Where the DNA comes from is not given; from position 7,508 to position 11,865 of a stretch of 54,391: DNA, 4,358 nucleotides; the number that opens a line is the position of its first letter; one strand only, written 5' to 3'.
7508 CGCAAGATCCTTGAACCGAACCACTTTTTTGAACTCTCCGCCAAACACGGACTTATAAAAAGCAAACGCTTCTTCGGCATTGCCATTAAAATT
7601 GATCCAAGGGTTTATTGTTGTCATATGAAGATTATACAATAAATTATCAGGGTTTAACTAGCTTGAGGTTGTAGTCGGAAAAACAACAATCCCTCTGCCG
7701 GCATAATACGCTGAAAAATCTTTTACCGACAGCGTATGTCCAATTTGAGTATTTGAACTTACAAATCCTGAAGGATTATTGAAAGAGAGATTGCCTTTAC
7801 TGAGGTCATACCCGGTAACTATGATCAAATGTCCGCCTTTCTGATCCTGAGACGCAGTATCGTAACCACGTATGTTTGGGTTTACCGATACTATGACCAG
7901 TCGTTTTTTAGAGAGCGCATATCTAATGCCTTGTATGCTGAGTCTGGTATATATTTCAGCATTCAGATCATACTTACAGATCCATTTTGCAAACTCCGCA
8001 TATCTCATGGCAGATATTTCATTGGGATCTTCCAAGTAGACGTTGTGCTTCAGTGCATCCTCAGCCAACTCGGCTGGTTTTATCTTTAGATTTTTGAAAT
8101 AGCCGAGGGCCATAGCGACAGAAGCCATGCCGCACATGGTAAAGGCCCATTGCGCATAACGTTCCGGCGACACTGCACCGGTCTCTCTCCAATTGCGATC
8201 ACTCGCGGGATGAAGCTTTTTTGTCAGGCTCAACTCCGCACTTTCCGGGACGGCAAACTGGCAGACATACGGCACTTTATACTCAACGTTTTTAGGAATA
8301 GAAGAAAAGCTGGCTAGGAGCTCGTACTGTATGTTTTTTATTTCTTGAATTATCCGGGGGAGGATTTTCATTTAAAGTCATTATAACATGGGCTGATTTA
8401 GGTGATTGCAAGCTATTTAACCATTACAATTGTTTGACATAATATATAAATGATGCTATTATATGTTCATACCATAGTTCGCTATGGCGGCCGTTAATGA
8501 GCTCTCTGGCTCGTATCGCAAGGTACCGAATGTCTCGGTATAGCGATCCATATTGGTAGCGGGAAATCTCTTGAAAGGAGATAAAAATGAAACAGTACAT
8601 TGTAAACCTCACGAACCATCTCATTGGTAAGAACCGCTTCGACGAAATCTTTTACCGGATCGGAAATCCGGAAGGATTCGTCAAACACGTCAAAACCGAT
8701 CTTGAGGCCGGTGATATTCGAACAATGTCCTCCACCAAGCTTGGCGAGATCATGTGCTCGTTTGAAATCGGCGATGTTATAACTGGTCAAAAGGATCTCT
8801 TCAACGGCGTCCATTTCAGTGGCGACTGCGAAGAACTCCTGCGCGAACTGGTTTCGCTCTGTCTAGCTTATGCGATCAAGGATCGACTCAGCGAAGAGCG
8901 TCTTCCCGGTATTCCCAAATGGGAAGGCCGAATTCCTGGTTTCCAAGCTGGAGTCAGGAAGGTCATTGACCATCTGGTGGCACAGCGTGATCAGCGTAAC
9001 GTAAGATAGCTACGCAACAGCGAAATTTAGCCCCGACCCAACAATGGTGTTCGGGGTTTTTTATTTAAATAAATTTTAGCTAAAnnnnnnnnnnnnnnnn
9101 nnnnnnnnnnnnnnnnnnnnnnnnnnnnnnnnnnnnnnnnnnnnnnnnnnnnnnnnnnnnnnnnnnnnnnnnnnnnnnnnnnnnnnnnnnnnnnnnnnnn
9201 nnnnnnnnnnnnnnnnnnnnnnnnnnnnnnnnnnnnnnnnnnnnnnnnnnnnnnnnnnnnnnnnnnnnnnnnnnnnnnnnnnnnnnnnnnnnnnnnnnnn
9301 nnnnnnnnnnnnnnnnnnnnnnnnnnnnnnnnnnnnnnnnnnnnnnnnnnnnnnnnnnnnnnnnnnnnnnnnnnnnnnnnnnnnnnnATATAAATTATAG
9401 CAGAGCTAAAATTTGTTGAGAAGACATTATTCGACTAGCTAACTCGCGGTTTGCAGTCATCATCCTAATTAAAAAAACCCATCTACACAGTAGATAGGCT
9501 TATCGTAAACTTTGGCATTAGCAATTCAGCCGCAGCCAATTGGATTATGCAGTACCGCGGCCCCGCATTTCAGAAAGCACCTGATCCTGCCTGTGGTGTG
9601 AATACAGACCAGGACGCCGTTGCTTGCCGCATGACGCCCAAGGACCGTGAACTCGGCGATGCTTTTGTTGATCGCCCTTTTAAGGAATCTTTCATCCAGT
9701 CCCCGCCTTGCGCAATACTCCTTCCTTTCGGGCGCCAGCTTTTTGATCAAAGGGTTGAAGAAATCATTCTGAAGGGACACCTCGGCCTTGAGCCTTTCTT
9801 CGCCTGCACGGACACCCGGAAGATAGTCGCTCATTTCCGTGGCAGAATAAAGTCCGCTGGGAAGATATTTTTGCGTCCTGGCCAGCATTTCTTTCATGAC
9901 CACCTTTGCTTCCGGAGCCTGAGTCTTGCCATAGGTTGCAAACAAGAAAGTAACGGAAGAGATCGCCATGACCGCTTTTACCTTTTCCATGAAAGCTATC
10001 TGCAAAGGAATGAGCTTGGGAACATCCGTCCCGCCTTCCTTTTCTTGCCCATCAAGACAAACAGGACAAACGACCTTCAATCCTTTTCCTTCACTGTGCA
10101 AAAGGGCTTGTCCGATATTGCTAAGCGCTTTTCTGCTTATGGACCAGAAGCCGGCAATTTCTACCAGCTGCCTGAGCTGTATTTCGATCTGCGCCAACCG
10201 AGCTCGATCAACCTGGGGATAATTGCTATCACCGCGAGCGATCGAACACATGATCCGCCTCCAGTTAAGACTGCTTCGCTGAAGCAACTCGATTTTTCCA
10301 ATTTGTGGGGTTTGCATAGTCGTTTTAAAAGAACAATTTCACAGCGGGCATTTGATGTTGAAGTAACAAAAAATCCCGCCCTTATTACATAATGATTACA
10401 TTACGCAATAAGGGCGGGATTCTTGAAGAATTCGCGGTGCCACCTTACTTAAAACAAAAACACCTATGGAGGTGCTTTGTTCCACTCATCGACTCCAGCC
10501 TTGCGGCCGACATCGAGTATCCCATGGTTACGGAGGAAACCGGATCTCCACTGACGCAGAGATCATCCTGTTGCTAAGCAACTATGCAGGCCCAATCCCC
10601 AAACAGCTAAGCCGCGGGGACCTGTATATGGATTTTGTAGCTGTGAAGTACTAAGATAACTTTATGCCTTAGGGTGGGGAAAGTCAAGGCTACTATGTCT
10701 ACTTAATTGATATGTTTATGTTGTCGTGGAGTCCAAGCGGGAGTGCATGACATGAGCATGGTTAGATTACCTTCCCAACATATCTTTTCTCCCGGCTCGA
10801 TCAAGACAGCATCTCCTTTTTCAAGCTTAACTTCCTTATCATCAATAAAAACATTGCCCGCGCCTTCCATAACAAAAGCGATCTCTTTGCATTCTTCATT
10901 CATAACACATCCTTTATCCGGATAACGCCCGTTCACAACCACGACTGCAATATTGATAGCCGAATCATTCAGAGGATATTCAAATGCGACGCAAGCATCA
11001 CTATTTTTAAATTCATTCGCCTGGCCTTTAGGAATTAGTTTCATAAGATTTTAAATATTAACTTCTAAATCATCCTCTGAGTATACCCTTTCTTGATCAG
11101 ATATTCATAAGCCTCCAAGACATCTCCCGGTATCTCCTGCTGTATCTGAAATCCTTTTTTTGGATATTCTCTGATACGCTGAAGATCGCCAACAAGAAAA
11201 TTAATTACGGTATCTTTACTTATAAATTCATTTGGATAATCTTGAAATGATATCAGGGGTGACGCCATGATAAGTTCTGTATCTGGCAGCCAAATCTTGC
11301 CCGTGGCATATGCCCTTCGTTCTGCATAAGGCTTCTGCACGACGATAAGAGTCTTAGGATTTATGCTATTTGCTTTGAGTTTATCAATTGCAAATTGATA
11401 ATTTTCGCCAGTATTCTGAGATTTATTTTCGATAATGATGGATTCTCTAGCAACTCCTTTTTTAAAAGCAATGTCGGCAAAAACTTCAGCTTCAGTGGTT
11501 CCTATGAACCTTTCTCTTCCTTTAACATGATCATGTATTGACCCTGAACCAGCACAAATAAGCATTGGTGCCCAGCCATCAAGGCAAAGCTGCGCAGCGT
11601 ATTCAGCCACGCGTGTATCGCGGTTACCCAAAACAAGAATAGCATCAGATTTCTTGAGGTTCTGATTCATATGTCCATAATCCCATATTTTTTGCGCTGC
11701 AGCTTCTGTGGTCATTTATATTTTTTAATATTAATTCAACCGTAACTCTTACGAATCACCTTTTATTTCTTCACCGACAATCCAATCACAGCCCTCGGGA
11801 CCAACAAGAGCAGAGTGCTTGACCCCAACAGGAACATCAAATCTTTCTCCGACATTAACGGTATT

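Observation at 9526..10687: T-box (tRNA-sensing) leader controlling an uncharacterised 263-aa protein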

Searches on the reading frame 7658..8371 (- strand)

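Call 93: search_protein_families(library=pfam, proteins=[window:7658-8371:-], max_evalue=0.00001)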
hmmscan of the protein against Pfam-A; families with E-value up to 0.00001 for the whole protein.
window:7658-8371:- (237 aa): 1 family
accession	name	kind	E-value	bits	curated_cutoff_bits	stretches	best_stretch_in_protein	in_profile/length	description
PF13529.12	Peptidase_C39_2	-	4.5e-15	56.9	24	1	72-200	6-142/143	Peptidase_C39 like family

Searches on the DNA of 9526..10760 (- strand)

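Call 4: search_rna_families(source=window, start=10250, end=10760, threshold=evalue, max_evalue=10, show_alignments=5)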
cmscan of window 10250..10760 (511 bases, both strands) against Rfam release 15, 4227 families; matches with E-value up to 10: 10.
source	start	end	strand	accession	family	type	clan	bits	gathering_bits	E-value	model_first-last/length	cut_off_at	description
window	10407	10638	-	RF00230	T-box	Cis-reg; leader;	-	31.5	93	2.6e-05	1-219/219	no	T-box leader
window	10365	10474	-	RF01772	rnk_pseudo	Cis-reg; leader;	-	20.1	55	0.54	1-108/108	no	Pseudomonas rnk leader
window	10451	10548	-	RF00106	RNAI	Gene; antisense;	-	18.4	47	0.52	1-102/102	no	RNAI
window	10369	10424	+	RF04262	MIR1319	Gene; miRNA;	-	18.3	116.6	1.4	20-102/119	no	MIR1319 microRNA precursor family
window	10368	10428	+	RF03375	MIR1094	Gene; miRNA;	-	16.5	80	1.4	1-104/104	no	MIR1094 microRNA precursor family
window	10367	10427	+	RF03454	mir-1267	Gene; miRNA;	-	16.5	70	2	1-78/78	no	mir-1267 microRNA precursor family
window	10452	10482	-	RF03761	mir-5897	Gene; miRNA;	-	16.1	90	1.9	29-59/84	no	mir-5897 microRNA precursor family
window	10312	10425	+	RF02618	SSRC34_2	Gene; sRNA;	-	15.2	48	9.3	1-125/125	no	Streptococcus sRNA 34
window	10322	10364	+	RF01337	CRISPR-DR24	Gene; CRISPR;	-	14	35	8.4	1-30/30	no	CRISPR RNA direct repeat element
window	10464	10496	-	RF01128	sR43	Gene; snRNA; snoRNA; CD-box;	-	10.7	45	4.3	1-56/56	no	Small nucleolar RNA sR42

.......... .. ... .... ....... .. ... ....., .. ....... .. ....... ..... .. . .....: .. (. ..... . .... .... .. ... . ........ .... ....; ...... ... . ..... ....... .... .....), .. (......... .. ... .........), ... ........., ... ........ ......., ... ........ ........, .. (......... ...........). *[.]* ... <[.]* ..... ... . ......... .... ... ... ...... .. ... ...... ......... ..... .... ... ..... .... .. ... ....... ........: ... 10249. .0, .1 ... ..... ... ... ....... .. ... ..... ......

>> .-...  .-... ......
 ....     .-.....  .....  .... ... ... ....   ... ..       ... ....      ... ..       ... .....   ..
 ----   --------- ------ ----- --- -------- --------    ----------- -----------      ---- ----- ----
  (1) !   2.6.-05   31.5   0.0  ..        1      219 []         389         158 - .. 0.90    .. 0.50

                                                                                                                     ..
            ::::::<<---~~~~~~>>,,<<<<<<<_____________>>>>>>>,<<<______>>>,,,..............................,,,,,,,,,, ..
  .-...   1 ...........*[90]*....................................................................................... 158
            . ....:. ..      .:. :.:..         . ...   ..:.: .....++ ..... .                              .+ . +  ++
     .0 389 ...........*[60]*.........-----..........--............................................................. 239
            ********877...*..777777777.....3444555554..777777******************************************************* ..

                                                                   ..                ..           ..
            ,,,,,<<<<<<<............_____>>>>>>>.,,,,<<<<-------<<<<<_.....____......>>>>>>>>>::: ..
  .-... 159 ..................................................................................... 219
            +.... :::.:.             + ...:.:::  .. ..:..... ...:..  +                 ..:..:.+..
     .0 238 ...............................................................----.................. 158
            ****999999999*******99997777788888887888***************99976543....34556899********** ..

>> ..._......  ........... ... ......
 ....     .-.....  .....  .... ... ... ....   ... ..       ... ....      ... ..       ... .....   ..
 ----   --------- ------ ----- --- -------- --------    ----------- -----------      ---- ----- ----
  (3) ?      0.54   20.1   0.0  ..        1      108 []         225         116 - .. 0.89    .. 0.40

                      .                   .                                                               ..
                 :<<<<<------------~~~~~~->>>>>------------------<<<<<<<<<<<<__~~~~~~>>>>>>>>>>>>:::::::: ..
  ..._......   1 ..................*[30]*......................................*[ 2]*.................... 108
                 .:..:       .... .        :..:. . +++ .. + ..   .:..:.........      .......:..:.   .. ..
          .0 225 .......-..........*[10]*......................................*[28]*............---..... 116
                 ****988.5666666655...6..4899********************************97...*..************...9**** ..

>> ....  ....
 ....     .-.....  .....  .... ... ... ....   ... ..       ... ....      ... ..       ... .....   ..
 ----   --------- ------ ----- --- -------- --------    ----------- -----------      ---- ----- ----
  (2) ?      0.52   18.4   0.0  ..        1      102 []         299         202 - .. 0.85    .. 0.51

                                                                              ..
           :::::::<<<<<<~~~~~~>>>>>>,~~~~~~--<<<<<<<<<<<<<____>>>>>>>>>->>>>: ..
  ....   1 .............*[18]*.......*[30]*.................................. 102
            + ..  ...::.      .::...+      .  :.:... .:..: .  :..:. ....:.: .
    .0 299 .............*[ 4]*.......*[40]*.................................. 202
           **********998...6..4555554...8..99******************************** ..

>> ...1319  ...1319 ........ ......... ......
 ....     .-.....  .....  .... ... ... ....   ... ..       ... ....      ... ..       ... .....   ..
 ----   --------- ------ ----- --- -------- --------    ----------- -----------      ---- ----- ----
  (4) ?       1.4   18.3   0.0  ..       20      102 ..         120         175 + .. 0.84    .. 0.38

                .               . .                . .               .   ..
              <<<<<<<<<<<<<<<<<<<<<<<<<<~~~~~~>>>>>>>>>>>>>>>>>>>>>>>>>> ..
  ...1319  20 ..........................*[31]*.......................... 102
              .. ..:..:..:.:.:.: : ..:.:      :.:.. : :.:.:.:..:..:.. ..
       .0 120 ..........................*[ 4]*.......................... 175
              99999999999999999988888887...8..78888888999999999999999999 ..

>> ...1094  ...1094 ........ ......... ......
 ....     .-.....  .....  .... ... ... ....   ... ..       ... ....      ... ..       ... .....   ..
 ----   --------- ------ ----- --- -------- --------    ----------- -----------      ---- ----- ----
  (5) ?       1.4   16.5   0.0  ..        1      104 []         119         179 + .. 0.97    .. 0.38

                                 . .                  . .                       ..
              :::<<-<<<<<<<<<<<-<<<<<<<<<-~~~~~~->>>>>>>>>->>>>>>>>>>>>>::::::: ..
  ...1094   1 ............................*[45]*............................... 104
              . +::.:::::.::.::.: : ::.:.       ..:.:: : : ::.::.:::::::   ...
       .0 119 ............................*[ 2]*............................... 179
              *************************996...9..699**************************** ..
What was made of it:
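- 10543..10564 (-): Stem II: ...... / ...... with the conserved loop UGC-NNN-AGUG (an S-turn-like AGUG). Rfam aligns AGUG to the consensus AGUA of Stem II (call 4).
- On T-box leader (Rfam RF00230): 31.5 bits, full-length, E = 2.6e-5 in a 511-nt scan (call 4). The Stem I region is 60 nt against 90 nt in the Rfam consensus (call 4).
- Full-length RF00230 alignment, E = 2.6e-5 locally (call 4).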

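Call 20: search_rna_families(sources=[L001, L004, L005, L006, L009, L010, L011], threshold=evalue, max_evalue=10, show_alignments=0)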
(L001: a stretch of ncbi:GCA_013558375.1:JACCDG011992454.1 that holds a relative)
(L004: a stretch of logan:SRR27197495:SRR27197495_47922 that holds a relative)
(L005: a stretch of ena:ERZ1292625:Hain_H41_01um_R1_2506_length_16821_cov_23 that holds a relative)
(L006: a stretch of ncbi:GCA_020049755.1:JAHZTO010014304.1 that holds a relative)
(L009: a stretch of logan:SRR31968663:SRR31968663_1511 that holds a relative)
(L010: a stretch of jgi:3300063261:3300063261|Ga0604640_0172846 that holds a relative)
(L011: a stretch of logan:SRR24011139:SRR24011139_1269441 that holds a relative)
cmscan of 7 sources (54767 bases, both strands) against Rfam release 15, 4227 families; matches with E-value up to 10: 20.
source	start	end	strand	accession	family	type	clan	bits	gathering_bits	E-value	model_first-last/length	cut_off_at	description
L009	1882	1952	+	RF00005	tRNA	Gene; tRNA;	CL00001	56.3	29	1.6e-09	1-71/71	no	tRNA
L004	206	356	+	RF00230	T-box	Cis-reg; leader;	-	39.6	93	2.4e-05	1-219/219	no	T-box leader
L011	77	256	+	RF00230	T-box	Cis-reg; leader;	-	36.9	93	0.00012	1-219/219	no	T-box leader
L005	2373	2552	+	RF00230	T-box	Cis-reg; leader;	-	35.5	93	0.00027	1-219/219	no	T-box leader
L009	1955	2006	+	RF03623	mir-1252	Gene; miRNA;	-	35.4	70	0.024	1-65/65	no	mir-1252 microRNA precursor family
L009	5678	5913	+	RF00230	T-box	Cis-reg; leader;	-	31.3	93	0.0031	1-219/219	no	T-box leader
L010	510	746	+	RF00230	T-box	Cis-reg; leader;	-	29.8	93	0.0079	1-219/219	no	T-box leader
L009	5898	5949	+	RF01024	mir-944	Gene; miRNA;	-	29.6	100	0.32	1-88/88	no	mir-944 microRNA precursor family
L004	2612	2846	+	RF00230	T-box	Cis-reg; leader;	-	29.3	93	0.011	1-219/219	no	T-box leader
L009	5881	5967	-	RF04262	MIR1319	Gene; miRNA;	-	27.3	116.6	0.8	1-119/119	no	MIR1319 microRNA precursor family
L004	7284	7370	-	RF00108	SNORD116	Gene; snRNA; snoRNA; CD-box;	-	26.6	35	1.4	1-92/92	no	Small nucleolar RNA SNORD116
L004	2778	2891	+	RF01772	rnk_pseudo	Cis-reg; leader;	-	25.4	55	4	1-108/108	no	Pseudomonas rnk leader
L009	4734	4783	+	RF03623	mir-1252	Gene; miRNA;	-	24.8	70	7.8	1-65/65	no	mir-1252 microRNA precursor family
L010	690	791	+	RF01772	rnk_pseudo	Cis-reg; leader;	-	24.8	55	5.5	1-108/108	no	Pseudomonas rnk leader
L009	786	824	-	RF01862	TB10Cs4H2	Gene; snRNA; snoRNA; HACA-box;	-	23.8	50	2.1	15-53/67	no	Trypanosomatid snoRNA TB10Cs4H2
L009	2512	2611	+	RF00493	snoU2-30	Gene; snRNA; snoRNA; CD-box;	-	23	60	5.6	1-70/70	no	Small nucleolar RNA U2-30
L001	6767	6832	+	RF00513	Trp_leader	Cis-reg; leader;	-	22.5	41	3.7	1-100/100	no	Tryptophan operon leader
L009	1914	1952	-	RF04351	Plastid-psbl-rps4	Cis-reg;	-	21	68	7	1-53/53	no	Plastid-psbl-rps4 3UTR RNA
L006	6788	6870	+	RF01394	isrK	Gene; sRNA;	-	19.5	50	6.1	1-77/77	no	isrK Hfq binding RNA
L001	12537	12621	-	RF01487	rliI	Gene; sRNA;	-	16.3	45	6.7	1-239/239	no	Listeria sRNA rliI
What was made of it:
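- On T-box leader (Rfam RF00230): Orthologous leaders score 29-37 bits (call 20).
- Similar sub-threshold hits (29-37 bits) directly upstream of the homologue in 5 of the 7 other loci scanned (call 20).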

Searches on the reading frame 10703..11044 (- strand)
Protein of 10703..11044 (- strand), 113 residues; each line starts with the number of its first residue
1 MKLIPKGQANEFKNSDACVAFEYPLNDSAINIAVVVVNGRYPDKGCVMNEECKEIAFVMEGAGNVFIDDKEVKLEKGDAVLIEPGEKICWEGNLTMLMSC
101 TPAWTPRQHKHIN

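Call 93: search_protein_families(library=pfam, proteins=[window:10703-11044:-], max_evalue=0.00001)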
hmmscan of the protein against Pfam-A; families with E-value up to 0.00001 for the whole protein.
window:10703-11044:- (113 aa): 1 family
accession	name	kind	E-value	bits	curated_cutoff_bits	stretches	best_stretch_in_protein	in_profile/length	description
PF07883.17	Cupin_2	-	5.9e-07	29.6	27.2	1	52-86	19-52/70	Cupin domain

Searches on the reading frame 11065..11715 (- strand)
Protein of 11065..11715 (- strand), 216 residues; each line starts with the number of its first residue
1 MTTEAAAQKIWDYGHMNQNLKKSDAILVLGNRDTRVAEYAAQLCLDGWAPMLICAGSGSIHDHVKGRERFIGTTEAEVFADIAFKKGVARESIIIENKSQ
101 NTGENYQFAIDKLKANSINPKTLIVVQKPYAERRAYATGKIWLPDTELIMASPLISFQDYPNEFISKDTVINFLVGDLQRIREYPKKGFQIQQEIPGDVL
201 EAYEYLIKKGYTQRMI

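Call 93: search_protein_families(library=pfam, proteins=[window:11065-11715:-], max_evalue=0.00001)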
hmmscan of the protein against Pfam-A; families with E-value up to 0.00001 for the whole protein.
window:11065-11715:- (216 aa): 1 family
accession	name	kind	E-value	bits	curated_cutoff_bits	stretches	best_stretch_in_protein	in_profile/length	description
PF02698.23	DUF218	-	7.2e-14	52.3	27.6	1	24-138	1-99/133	DUF218 domain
